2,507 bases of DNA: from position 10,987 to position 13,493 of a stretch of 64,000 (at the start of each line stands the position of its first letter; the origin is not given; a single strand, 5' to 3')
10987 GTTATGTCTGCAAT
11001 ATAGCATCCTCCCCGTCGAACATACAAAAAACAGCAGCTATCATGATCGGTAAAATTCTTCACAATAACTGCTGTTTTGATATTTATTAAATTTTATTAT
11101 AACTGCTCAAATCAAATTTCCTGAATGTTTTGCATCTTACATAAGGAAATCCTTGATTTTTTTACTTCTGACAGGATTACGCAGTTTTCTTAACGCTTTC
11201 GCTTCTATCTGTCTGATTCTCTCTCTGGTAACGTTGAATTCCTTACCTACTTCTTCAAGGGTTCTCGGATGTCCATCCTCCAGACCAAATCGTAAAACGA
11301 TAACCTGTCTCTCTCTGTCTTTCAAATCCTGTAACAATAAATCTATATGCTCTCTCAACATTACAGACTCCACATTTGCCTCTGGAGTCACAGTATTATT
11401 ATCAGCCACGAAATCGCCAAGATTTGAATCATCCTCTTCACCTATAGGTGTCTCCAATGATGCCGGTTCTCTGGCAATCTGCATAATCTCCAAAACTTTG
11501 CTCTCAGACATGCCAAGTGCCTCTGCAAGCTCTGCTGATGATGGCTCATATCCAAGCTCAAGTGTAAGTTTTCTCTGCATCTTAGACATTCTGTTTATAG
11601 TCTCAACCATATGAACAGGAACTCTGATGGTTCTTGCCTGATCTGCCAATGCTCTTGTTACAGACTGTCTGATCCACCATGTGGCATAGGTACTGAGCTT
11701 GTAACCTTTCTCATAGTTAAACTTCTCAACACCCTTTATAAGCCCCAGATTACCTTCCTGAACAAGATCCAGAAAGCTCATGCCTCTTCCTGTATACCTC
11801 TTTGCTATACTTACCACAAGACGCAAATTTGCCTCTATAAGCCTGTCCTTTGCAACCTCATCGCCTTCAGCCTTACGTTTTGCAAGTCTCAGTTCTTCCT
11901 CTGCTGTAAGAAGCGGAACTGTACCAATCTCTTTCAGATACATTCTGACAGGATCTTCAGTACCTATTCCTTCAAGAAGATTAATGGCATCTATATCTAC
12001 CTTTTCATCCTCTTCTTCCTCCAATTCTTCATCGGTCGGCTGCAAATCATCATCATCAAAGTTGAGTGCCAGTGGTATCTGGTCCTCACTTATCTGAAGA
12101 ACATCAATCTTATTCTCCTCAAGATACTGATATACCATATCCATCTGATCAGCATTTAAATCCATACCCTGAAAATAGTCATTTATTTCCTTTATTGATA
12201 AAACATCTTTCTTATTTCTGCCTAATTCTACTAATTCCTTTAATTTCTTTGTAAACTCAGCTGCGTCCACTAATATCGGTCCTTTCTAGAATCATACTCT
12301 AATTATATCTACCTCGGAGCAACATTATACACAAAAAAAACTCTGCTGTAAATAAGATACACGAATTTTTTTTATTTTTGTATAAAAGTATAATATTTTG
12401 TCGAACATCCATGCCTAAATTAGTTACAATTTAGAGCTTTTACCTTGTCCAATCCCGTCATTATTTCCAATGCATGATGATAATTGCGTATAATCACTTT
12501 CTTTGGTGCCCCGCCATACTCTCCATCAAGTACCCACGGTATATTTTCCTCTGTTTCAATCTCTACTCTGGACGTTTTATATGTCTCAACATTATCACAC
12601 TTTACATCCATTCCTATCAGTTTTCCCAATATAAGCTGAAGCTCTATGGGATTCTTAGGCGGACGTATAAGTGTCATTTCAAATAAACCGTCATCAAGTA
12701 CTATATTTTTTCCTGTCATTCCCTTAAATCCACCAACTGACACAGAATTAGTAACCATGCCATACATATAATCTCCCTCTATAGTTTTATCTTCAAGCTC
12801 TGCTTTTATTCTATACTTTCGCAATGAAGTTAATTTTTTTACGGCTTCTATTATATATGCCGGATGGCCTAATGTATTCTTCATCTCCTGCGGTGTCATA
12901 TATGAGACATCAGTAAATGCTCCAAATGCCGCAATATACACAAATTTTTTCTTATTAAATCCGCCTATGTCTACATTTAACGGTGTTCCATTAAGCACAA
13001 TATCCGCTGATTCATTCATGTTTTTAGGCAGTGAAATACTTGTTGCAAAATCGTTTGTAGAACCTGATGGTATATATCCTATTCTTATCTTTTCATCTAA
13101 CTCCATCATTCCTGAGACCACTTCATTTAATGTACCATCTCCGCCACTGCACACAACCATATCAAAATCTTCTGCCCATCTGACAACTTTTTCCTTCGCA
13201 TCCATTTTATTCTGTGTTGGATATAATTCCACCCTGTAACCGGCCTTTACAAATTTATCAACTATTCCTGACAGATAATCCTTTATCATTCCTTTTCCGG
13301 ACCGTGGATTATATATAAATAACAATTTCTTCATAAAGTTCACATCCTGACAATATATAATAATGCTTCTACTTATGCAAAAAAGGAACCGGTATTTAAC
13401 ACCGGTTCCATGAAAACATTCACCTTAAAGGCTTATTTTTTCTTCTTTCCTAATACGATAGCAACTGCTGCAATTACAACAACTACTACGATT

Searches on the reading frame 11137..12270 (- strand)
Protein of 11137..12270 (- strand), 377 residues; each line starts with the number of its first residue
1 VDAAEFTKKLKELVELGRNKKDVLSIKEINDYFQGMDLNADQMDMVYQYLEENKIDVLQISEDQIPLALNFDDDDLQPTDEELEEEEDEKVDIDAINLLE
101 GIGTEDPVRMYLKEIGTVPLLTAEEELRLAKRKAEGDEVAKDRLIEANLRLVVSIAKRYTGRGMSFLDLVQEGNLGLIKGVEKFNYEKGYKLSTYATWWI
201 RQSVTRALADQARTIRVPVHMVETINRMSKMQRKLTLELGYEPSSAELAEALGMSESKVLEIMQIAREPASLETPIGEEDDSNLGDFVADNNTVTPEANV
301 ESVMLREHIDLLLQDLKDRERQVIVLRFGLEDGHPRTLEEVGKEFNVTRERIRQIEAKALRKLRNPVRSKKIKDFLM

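Call 7: search_protein_families(library=pfam, proteins=[window:11137-12270:-], max_evalue=1)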
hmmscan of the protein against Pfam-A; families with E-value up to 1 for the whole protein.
window:11137-12270:- (377 aa): 11 families
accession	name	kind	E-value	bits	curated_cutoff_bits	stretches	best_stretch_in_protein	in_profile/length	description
PF04539.22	Sigma70_r3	-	3.1e-26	91.7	25.3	1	223-298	1-76/78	Sigma-70 region 3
PF04542.20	Sigma70_r2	-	1.1e-23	83.2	24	1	144-214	1-71/71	Sigma-70 region 2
PF04545.22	Sigma70_r4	-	6e-22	77.4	24.1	1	312-365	1-50/50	Sigma-70, region 4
PF00140.25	Sigma70_r1_2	-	1.6e-16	60.4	22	1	106-138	1-33/34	Sigma-70 factor, region 1.2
PF03979.19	Sigma70_r1_1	-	4.7e-12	46.1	22.5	1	7-86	4-81/81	Sigma-70 factor, region 1.1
PF02601.20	Exonuc_VII_L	-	0.002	18.1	35.9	1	267-358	102-198/315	Exonuclease VII, large subunit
PF08281.18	Sigma70_r4_2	-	0.017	15.2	25.7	0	309-328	4-23/54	Sigma-70, region 4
PF22451.2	NirdL-like_HTH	-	0.03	14.3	27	1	246-264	20-38/47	Siroheme decarboxylase NirDL-like HTH domain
PF13560.12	HTH_31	-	0.07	13.9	27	0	245-264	17-36/64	Helix-turn-helix domain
PF04967.18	HTH_10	-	0.11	12.8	23.1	0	245-266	26-47/53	HTH DNA binding domain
PF01381.28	HTH_3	-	0.13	12.8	23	0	337-357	11-31/55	Helix-turn-helix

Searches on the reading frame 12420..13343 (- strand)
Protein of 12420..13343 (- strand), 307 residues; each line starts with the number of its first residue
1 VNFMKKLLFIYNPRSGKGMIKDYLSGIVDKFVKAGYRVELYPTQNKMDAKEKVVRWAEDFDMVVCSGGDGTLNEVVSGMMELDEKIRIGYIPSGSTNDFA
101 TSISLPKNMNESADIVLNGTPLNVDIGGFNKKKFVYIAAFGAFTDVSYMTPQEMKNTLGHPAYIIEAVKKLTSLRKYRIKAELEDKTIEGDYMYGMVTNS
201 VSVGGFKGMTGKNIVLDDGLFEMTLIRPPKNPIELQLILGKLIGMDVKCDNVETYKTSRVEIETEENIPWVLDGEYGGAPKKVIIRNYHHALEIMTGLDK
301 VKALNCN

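Call 7: search_protein_families(library=pfam, proteins=[window:12420-13343:-], max_evalue=1)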
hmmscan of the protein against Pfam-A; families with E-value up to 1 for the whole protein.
window:12420-13343:- (307 aa): 4 families
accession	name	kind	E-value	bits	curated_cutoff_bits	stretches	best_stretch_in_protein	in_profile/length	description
PF00781.29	DAGK_cat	-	4.7e-32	110.7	23.6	1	6-127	1-123/125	Diacylglycerol kinase catalytic domain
PF19279.4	YegS_C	-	3.8e-09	36.9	27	1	152-281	16-145/158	YegS C-terminal NAD kinase beta sandwich-like domain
PF01513.26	NAD_kinase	-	0.0069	17.1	25.5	1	48-119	60-128/130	ATP-NAD kinase N-terminal domain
PF00117.34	GATase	-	0.0091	16.1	22.8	1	23-88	9-70/190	Glutamine amidotransferase class-I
